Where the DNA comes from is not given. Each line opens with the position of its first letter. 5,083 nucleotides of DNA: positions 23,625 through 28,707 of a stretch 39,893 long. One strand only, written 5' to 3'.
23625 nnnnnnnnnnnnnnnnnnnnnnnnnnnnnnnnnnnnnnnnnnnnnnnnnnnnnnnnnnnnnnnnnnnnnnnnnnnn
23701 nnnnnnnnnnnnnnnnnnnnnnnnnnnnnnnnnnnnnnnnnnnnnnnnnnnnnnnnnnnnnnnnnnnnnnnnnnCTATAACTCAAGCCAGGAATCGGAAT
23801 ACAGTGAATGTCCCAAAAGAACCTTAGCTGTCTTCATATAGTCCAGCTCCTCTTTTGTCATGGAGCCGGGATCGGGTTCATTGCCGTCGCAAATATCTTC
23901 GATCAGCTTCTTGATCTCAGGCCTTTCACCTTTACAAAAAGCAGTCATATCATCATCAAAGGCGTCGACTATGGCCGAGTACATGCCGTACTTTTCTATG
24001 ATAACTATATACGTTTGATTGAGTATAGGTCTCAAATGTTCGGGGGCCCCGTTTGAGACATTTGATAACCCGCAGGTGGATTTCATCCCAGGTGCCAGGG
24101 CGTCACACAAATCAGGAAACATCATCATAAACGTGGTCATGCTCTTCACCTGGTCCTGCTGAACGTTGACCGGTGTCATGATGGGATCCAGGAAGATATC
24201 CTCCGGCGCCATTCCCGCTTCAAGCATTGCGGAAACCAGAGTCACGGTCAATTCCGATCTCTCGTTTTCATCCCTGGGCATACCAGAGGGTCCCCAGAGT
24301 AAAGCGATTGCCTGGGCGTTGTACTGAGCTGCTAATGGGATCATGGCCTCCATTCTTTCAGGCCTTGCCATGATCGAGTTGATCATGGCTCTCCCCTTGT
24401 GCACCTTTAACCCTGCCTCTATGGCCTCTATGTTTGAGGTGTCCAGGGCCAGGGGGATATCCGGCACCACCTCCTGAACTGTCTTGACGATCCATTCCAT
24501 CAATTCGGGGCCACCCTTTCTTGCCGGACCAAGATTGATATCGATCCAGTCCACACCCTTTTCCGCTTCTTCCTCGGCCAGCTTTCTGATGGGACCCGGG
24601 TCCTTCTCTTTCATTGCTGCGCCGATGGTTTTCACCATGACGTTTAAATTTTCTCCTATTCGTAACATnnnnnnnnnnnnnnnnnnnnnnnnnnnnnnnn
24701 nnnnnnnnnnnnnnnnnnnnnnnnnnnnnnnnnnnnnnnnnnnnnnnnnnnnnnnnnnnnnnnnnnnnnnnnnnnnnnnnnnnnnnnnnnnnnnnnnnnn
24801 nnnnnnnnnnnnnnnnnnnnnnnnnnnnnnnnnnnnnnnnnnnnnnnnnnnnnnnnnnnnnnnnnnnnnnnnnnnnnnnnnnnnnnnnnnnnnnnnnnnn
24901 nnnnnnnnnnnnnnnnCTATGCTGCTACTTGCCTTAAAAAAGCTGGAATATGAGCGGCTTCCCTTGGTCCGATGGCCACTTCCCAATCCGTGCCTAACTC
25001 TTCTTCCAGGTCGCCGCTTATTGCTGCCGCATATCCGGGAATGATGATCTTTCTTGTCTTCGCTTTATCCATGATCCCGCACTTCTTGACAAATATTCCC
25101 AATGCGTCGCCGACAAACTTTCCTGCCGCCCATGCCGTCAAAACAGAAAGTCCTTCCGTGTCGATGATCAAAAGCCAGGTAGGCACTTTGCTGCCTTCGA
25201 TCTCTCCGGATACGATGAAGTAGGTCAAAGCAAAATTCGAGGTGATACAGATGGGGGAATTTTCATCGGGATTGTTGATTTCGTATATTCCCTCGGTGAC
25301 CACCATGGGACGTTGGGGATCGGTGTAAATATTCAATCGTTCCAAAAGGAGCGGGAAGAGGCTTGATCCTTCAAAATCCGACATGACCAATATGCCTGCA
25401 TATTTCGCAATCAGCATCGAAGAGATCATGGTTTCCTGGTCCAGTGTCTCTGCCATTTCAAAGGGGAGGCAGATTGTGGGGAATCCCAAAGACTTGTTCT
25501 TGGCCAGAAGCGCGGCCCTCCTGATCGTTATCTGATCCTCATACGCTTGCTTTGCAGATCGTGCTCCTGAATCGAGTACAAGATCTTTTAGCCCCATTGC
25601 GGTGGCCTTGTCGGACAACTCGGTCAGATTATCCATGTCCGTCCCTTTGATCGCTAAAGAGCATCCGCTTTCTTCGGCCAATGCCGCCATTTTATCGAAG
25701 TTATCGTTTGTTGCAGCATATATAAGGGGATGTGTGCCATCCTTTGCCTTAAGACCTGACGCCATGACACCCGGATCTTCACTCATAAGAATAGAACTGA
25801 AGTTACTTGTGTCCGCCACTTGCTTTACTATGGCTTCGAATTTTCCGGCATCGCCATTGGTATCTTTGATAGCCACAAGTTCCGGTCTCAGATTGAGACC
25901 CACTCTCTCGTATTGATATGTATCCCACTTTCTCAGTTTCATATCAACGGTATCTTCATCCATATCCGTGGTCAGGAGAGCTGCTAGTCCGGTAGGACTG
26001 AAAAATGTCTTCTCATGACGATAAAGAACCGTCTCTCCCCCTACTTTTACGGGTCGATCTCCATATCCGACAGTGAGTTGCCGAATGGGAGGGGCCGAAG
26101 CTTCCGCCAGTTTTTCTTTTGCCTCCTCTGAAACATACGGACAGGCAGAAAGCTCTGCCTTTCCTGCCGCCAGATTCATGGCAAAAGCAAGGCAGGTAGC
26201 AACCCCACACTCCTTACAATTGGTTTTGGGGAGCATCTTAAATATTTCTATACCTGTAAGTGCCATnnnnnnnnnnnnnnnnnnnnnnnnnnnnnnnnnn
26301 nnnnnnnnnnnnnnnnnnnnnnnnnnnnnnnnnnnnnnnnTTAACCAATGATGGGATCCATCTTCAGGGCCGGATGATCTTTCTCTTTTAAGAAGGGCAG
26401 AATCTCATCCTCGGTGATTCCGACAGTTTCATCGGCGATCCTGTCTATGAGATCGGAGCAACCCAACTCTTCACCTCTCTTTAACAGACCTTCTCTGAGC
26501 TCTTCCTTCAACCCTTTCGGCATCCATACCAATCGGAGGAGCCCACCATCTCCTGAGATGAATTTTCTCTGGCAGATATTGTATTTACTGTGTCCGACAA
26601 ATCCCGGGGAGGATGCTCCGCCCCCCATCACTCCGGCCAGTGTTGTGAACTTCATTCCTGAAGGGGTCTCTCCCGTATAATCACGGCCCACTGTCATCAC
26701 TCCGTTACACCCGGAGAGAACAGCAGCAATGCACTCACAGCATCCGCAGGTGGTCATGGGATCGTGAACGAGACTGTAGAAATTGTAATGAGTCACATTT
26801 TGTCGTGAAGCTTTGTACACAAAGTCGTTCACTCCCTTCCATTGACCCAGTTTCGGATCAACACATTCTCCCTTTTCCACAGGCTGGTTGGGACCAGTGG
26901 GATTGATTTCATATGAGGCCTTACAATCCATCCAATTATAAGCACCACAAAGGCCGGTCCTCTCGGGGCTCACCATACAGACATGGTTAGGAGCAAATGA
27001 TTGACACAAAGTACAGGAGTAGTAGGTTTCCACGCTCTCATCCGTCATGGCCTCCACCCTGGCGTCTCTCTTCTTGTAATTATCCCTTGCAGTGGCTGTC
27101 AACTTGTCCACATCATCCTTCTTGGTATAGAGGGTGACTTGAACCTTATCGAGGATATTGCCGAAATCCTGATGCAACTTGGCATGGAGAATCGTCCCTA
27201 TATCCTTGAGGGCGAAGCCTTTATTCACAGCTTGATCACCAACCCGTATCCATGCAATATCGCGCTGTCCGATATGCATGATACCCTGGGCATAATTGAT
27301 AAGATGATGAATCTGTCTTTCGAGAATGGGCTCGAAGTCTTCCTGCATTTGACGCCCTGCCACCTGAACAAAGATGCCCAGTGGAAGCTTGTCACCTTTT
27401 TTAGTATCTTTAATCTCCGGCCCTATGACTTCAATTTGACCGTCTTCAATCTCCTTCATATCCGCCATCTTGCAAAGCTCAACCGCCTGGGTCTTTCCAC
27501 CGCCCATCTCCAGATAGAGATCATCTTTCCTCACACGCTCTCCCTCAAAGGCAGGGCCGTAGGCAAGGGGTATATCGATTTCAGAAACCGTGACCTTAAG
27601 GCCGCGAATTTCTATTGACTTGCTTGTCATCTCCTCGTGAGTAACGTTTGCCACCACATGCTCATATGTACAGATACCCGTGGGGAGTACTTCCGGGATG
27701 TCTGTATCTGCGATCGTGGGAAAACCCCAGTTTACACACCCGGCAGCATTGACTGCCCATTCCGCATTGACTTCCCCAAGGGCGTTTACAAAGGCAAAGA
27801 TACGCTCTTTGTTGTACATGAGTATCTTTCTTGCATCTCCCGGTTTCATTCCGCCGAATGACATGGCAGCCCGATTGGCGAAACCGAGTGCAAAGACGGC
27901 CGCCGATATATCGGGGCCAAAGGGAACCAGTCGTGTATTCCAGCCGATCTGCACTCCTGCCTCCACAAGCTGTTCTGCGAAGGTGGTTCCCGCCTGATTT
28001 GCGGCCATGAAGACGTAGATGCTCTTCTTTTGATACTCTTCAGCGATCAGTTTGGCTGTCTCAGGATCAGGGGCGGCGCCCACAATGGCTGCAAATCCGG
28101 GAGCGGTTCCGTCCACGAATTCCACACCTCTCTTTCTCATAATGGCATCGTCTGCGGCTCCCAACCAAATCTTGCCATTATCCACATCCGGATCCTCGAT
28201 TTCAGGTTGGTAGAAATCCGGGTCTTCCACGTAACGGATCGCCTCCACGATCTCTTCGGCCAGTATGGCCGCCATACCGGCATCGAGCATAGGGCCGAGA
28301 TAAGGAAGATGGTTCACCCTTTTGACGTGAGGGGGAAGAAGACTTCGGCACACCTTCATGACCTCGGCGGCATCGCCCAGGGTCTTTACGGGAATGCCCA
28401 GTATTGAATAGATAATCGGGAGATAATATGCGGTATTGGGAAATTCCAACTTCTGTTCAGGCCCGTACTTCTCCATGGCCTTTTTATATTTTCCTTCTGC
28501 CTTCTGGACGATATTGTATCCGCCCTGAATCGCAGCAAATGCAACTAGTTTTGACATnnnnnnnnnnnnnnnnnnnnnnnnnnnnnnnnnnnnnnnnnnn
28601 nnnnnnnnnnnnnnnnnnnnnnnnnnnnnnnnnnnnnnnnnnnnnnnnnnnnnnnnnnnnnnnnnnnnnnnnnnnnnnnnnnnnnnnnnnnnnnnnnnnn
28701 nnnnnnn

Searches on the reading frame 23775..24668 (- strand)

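Call 20: search_protein_families(library=pfam, proteins=[window:23775-24668:-], max_evalue=0.00001)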
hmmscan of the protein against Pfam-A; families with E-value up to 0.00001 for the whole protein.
window:23775-24668:- (297 aa): 1 family
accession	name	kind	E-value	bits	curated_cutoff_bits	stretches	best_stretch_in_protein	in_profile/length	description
PF00809.28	Pterin_bind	-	1.2e-16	61.6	25.5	1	19-206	15-209/244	Pterin binding enzyme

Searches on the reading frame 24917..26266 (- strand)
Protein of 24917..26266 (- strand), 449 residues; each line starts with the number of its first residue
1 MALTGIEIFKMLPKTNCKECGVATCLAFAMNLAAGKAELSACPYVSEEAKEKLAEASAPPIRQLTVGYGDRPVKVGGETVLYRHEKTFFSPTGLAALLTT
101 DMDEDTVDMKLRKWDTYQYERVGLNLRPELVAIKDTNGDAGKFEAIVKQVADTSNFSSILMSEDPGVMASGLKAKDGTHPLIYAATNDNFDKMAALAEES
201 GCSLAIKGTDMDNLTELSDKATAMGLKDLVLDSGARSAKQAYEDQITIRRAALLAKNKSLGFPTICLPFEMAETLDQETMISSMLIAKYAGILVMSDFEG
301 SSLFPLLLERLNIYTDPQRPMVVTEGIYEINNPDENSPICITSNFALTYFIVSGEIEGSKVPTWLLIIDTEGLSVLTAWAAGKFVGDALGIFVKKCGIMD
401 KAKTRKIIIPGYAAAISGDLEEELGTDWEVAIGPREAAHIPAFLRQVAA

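Call 20: search_protein_families(library=pfam, proteins=[window:24917-26266:-], max_evalue=0.00001)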
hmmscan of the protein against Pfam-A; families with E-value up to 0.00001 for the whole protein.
window:24917-26266:- (449 aa): 2 families
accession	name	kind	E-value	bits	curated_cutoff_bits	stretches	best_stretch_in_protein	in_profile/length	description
PF03599.22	CdhD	-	4.5e-90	302.6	24.8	1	64-443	2-386/387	CO dehydrogenase/acetyl-CoA synthase delta subunit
PF04060.18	FeS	-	3.3e-13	49.6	23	1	12-44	1-33/33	Putative Fe-S cluster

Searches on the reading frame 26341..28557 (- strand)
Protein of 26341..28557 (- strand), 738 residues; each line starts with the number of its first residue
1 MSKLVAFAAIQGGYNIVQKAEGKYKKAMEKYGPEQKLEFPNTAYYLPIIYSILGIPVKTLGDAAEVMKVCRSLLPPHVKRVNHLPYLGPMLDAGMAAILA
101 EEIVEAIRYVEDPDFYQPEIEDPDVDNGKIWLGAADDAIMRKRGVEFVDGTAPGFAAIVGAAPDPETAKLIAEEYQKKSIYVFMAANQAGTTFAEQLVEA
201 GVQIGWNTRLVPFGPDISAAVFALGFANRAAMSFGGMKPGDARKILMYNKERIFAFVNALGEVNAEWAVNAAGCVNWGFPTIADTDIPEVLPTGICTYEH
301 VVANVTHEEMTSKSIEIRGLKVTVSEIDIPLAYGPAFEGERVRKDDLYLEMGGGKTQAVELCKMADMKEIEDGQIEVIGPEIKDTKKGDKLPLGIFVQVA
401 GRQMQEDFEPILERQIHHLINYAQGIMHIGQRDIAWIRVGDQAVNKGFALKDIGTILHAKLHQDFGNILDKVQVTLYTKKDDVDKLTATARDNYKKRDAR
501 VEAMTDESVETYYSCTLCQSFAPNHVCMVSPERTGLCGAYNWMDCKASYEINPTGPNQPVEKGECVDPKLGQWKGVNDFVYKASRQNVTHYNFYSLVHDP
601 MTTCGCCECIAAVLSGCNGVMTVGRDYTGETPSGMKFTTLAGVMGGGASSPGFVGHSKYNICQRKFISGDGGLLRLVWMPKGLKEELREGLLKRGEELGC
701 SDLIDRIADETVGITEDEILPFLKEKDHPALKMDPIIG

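Call 20: search_protein_families(library=pfam, proteins=[window:26341-28557:-], max_evalue=0.00001)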
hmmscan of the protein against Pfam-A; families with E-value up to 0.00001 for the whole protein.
window:26341-28557:- (738 aa): 3 families
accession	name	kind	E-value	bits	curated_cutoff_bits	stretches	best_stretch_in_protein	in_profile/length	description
PF19436.4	ACS_CODH_B_C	-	1.1e-119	399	25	1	494-737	1-245/245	ACS/CODH beta subunit C-terminal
PF03598.20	CdhC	-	3.1e-69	232.2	24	1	329-483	1-155/155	CO dehydrogenase/acetyl-CoA synthase complex beta subunit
PF18537.6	CODH_A_N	-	1.1e-30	105.9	32.2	1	21-110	1-83/83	Carbon monoxide dehydrogenase subunit alpha N-terminal domain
